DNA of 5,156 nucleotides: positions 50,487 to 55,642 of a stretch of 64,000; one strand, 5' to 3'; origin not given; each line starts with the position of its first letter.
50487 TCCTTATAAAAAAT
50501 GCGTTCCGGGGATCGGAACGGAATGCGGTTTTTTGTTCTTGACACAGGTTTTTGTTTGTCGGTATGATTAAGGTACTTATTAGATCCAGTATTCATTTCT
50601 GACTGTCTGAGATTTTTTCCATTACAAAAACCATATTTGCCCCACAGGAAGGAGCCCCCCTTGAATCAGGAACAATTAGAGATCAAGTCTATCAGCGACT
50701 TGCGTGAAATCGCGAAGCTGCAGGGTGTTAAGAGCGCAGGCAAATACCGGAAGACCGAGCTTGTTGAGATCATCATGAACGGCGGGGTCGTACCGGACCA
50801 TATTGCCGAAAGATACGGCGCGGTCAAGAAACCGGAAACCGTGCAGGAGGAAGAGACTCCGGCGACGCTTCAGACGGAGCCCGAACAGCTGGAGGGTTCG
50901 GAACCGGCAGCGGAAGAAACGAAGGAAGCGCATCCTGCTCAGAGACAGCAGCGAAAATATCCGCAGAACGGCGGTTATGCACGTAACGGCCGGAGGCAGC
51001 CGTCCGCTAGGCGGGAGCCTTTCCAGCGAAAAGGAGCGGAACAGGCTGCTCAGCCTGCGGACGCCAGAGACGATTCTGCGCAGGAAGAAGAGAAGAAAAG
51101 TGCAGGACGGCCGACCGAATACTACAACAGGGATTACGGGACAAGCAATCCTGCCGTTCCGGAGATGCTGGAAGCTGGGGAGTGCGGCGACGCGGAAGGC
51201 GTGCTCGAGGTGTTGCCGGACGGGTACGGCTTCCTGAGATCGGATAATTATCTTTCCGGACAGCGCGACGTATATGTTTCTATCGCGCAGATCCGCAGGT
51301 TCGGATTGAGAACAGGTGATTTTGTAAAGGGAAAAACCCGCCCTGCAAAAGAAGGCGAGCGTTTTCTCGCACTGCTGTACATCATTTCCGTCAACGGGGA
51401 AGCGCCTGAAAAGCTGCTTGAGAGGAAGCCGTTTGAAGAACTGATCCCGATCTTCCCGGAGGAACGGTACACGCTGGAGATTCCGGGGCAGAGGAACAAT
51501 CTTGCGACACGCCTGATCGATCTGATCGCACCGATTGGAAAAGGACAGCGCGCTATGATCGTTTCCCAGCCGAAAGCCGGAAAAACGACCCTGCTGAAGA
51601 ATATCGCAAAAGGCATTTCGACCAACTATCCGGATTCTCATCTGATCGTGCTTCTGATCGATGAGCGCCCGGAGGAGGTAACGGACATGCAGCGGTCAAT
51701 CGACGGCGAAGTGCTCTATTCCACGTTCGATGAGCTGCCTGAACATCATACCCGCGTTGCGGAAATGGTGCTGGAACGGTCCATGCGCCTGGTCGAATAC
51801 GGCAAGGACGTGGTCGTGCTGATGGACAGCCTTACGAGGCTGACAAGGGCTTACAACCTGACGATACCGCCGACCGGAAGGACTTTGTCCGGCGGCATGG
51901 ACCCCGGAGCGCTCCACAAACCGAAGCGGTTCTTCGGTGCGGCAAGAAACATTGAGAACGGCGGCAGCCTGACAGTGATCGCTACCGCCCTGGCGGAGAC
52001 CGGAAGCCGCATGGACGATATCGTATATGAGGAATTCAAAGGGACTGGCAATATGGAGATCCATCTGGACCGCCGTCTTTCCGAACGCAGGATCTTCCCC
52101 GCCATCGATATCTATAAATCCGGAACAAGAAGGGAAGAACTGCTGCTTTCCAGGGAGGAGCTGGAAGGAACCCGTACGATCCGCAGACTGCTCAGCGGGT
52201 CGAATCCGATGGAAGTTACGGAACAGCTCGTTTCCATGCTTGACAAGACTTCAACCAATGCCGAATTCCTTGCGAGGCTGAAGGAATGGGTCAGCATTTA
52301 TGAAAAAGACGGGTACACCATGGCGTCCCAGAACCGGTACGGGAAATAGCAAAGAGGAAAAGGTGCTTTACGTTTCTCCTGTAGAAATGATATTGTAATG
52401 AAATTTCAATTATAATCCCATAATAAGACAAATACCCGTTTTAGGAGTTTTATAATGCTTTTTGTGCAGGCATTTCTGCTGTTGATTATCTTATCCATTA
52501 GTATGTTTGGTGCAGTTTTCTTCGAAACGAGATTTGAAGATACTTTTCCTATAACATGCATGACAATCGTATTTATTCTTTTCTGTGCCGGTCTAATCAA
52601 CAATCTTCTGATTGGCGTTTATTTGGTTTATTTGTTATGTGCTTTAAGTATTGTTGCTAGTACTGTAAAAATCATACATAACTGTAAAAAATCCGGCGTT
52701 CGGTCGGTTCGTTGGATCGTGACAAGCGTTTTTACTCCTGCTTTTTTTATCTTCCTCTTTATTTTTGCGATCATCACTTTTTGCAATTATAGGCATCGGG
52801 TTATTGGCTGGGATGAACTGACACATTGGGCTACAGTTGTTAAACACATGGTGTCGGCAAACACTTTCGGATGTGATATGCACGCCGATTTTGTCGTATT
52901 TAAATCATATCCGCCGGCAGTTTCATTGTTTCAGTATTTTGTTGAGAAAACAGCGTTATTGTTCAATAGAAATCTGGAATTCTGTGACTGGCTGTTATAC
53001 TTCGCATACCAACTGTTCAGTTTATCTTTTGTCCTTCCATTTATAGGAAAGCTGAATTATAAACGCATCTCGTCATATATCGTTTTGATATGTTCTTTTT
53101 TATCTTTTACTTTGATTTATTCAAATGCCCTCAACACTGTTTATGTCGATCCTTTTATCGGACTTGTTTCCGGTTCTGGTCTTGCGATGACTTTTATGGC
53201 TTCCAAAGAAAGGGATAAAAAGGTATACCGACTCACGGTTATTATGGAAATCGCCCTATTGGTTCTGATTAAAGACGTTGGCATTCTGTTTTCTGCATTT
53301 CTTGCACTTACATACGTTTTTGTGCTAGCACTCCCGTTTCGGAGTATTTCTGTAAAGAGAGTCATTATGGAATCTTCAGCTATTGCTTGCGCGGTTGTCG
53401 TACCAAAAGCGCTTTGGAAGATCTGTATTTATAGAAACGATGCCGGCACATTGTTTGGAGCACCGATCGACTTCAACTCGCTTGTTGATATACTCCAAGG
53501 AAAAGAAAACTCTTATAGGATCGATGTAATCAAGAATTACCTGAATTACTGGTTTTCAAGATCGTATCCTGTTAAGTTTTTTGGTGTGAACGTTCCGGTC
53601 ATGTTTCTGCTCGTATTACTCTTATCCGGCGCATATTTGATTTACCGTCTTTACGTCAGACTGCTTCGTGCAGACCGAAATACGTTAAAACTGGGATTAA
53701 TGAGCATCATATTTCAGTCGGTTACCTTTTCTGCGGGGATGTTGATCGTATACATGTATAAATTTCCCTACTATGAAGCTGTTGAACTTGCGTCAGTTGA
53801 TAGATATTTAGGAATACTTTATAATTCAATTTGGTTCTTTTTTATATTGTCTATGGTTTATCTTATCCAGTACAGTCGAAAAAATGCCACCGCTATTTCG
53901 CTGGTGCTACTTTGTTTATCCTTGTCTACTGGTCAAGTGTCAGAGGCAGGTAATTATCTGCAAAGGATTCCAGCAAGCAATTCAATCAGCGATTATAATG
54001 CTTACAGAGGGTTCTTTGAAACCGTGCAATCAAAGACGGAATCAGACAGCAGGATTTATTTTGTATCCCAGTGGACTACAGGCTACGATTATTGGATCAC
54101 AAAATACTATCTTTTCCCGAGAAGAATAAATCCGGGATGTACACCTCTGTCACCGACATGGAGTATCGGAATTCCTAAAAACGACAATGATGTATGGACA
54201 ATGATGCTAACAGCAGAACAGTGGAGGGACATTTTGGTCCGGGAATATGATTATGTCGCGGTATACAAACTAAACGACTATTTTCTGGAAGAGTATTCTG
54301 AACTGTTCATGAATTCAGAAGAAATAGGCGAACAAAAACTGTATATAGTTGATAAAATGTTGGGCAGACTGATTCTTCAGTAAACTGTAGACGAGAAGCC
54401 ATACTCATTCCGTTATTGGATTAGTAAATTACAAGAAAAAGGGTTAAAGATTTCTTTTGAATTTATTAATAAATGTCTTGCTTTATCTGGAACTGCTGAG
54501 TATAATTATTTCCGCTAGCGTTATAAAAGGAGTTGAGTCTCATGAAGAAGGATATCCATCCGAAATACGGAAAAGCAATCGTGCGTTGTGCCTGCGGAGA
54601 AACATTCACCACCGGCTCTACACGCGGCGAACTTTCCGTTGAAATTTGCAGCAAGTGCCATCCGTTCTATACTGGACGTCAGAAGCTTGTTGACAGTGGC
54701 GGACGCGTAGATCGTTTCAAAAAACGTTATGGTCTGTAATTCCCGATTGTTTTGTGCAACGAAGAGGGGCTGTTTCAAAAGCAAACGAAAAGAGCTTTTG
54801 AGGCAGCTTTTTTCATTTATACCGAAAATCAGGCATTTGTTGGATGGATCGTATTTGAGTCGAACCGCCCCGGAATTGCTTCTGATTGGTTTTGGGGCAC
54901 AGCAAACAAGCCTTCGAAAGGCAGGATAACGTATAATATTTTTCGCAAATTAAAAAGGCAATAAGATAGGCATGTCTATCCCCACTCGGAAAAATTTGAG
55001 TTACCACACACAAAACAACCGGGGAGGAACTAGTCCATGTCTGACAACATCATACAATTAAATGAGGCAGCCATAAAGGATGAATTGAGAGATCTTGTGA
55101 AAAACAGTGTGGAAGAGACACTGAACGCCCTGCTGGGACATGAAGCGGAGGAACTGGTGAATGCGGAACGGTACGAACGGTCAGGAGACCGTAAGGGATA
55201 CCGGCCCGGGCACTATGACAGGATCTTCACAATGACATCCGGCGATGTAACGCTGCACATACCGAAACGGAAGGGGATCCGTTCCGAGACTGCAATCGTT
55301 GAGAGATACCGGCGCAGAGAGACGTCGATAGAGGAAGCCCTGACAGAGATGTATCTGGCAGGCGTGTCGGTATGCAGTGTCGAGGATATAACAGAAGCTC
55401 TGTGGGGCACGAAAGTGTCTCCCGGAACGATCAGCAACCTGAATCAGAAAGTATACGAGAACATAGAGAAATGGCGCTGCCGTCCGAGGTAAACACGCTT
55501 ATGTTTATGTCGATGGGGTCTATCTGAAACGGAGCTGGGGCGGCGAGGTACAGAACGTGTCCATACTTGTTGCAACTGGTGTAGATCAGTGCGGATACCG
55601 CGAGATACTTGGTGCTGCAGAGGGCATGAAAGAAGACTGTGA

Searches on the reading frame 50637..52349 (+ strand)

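Call 94: search_protein_families(library=pfam, proteins=[window:50637-52349:+], max_evalue=0.001)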
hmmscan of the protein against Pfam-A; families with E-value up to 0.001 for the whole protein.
window:50637-52349:+ (570 aa): 3 families
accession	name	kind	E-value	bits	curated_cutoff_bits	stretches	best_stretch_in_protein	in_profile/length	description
PF07497.18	Rho_RNA_bind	-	3.2e-32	110.6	27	1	187-258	2-73/73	Rho termination factor, RNA-binding domain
PF00006.31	ATP-synt_ab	-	7.3e-24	85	29.5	1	292-495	3-211/213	ATP synthase alpha/beta family, nucleotide-binding domain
PF07498.18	Rho_N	-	9.8e-07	29.1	24.9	1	13-46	1-34/43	Rho termination factor, N-terminal domain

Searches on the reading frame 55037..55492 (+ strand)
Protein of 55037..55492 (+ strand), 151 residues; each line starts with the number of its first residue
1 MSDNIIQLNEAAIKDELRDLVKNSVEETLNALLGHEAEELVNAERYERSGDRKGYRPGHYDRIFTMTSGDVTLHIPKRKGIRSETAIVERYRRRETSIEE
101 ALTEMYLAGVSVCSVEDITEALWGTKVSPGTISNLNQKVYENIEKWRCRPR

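Call 94: search_protein_families(library=pfam, proteins=[window:55037-55492:+], max_evalue=0.001)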
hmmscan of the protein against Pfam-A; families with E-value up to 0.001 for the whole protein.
window:55037-55492:+ (151 aa): 1 family
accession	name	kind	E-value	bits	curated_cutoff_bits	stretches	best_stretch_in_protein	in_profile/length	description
PF00872.24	Transposase_mut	-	1.7e-34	119.8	21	1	4-150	9-155/379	Transposase, Mutator family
